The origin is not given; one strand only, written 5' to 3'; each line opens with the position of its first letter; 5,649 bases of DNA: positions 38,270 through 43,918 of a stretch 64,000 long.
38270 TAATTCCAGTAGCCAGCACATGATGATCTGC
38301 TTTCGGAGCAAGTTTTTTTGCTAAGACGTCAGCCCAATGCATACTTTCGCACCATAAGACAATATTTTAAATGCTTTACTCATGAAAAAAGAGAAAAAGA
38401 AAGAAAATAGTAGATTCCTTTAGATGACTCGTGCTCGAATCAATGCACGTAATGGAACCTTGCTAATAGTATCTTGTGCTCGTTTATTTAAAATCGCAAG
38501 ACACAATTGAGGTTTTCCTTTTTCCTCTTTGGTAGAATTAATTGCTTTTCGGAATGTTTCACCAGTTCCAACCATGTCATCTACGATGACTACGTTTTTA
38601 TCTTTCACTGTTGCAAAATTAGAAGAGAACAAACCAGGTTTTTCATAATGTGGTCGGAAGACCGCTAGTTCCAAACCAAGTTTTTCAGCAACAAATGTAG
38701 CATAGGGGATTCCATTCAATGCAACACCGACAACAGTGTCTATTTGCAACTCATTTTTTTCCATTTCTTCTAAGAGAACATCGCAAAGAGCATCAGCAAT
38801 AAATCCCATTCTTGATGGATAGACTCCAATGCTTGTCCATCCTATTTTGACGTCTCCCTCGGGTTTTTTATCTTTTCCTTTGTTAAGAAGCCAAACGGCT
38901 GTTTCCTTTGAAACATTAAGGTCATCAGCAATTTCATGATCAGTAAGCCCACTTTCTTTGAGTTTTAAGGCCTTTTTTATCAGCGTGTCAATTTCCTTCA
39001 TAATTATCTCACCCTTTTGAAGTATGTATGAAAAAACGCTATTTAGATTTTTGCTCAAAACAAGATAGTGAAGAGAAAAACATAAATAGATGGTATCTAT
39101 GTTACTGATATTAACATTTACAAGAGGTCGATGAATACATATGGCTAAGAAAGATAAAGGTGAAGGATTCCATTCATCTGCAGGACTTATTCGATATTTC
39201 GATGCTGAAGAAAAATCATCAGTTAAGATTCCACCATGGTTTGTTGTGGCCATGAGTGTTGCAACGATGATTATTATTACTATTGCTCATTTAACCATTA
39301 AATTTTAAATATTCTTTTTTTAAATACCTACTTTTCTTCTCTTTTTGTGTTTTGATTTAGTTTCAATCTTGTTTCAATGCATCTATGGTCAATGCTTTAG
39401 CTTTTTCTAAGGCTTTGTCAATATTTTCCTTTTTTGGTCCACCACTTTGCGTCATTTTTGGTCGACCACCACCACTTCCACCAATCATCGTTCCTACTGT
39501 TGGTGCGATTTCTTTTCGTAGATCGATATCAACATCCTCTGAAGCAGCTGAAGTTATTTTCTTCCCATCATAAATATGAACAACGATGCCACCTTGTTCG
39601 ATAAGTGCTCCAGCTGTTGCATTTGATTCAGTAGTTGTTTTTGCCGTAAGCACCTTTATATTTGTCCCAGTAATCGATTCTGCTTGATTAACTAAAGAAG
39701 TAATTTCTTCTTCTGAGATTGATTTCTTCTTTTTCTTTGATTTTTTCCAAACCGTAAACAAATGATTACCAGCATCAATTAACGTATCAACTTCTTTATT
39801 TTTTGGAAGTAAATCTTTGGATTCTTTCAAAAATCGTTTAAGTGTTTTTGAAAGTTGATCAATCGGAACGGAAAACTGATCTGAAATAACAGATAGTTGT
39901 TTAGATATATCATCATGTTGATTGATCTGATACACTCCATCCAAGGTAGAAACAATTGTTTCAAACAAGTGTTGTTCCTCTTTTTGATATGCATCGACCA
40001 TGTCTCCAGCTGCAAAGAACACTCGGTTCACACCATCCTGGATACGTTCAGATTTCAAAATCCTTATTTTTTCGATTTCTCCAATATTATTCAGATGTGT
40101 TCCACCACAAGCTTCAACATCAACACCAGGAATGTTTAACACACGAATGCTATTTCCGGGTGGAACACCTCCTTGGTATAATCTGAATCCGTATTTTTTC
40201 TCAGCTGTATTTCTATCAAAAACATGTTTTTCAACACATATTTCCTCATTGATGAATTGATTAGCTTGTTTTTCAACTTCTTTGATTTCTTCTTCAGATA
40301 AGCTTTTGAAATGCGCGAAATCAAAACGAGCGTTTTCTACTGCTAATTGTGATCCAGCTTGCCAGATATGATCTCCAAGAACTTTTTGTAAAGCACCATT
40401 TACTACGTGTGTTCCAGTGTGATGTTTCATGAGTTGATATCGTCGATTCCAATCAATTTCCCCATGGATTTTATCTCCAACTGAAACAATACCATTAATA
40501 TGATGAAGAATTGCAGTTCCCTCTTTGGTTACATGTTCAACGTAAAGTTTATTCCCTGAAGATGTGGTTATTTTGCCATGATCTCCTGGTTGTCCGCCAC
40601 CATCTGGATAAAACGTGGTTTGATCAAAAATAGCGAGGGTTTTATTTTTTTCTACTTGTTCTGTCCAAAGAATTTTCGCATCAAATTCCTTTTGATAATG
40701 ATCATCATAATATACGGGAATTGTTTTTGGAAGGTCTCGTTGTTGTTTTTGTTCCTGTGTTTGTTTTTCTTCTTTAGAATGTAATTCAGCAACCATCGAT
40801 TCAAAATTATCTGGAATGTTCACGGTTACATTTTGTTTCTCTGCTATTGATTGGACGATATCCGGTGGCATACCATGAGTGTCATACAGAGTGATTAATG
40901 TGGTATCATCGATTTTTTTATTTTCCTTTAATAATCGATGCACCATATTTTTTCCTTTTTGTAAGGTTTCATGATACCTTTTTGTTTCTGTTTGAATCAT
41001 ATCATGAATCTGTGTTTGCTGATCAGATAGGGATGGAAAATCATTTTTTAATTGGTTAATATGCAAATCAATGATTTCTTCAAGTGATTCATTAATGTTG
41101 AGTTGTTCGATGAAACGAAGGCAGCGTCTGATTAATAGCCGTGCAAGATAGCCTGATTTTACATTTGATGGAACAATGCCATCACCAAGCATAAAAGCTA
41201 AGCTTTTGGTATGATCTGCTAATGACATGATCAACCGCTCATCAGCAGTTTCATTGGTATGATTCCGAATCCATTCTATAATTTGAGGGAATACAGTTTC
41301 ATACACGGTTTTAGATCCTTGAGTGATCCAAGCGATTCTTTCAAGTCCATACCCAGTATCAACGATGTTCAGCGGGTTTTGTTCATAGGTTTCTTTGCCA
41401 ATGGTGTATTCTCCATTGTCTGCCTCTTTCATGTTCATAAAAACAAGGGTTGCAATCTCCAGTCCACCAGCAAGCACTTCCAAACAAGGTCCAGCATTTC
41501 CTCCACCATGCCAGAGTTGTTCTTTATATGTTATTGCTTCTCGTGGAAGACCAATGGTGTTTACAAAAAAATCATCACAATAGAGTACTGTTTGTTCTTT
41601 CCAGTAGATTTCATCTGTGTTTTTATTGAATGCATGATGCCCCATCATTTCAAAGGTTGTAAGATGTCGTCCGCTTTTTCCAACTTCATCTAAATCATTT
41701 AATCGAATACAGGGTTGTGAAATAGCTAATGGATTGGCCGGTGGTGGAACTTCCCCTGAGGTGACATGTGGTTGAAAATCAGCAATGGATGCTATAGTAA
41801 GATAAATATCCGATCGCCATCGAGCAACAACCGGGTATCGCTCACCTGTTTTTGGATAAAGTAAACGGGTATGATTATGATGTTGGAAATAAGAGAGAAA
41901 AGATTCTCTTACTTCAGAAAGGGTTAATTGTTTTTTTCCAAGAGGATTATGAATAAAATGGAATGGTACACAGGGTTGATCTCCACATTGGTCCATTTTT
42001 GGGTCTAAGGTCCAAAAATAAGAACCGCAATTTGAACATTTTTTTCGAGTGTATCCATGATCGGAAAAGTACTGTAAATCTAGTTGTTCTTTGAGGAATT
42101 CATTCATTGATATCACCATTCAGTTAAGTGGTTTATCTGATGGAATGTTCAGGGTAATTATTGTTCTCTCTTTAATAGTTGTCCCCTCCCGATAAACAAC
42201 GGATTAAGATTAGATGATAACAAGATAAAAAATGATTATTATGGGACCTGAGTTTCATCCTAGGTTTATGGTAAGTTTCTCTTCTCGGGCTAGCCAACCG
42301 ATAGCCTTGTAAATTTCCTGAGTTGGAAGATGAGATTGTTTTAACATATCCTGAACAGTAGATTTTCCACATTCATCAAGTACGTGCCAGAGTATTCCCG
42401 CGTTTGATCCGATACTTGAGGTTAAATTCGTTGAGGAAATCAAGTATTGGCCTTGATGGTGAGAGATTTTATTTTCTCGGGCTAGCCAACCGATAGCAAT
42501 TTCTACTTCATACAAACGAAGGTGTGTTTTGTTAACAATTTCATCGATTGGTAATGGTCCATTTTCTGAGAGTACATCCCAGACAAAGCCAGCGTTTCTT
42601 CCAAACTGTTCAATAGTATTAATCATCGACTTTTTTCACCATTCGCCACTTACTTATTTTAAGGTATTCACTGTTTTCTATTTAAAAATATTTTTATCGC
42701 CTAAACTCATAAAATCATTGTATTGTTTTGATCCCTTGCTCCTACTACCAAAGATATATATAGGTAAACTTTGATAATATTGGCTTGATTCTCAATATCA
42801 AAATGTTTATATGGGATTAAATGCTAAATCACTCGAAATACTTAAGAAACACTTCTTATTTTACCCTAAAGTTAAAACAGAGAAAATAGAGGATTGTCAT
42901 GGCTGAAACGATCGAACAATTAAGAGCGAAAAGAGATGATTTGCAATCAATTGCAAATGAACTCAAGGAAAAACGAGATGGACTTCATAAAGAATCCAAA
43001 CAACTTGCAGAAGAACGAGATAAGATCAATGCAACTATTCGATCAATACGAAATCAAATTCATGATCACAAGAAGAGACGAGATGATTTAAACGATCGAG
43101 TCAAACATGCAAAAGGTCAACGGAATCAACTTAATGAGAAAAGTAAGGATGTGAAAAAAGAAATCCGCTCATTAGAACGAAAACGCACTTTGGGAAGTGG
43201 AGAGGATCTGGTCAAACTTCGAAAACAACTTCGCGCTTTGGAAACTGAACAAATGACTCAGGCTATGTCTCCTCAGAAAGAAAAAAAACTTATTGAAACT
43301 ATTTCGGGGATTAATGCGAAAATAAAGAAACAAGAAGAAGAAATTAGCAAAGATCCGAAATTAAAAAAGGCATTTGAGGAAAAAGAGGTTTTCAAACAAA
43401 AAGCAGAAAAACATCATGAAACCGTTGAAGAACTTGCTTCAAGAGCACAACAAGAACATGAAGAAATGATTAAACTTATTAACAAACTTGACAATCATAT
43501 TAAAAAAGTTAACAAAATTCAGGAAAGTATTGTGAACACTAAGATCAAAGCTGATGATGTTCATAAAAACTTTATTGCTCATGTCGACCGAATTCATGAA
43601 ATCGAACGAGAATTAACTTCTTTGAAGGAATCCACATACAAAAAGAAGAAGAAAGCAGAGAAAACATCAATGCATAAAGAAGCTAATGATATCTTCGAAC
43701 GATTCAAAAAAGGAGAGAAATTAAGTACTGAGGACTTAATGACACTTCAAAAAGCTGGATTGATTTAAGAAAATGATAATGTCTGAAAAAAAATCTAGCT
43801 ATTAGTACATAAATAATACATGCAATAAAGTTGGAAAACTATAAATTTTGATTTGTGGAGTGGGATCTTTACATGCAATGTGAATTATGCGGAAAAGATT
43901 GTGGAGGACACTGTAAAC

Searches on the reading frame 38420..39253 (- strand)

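Call 32: search_protein_families(library=pfam, proteins=[window:38420-39253:-], max_evalue=0.0001)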
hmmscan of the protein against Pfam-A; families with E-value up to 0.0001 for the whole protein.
window:38420-39253:- (277 aa): 2 families
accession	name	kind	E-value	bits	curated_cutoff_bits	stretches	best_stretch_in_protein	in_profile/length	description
PF00156.33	Pribosyltran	-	3.3e-12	46.5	26.3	1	160-260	18-128/158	Phosphoribosyl transferase domain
PF24390.1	PRTase-CE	-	6.4e-05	23.4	27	0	212-247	103-134/253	PRTase-CE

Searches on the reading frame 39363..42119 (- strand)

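Call 32: search_protein_families(library=pfam, proteins=[window:39363-42119:-], max_evalue=0.0001)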
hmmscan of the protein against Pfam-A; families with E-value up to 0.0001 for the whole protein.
window:39363-42119:- (918 aa): 3 families
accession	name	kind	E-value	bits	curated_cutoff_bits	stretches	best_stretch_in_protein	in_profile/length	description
PF01411.24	tRNA-synt_2c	-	1.6e-127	426.8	30.3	2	252-559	221-552/552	tRNA synthetases class II (A)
PF07973.19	tRNA_SAD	-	4.8e-13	49.3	24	1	658-700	1-43/44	Threonyl and Alanyl tRNA synthetase second additional domain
PF02272.25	DHHA1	-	3.6e-06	27.8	25.9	1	835-910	21-99/102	DHHA1 domain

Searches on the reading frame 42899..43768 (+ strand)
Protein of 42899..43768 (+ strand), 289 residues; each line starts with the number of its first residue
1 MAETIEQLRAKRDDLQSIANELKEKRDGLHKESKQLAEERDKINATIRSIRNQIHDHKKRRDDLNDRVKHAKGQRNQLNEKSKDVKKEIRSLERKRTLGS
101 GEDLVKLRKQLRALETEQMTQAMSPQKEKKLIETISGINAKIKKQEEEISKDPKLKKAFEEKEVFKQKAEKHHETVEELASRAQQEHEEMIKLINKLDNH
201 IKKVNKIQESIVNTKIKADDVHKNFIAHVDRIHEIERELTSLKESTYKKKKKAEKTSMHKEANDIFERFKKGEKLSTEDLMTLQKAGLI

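Call 77: search_protein_families(library=pfam, proteins=[window:42899-43768:+], max_evalue=0.00001)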
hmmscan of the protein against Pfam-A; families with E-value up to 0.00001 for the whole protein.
window:42899-43768:+ (289 aa): 1 family
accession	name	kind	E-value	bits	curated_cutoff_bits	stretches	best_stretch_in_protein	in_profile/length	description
PF23435.1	DUF7121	-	1.6e-33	116.9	29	1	12-289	34-307/307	Family of unknown function (DUF7121)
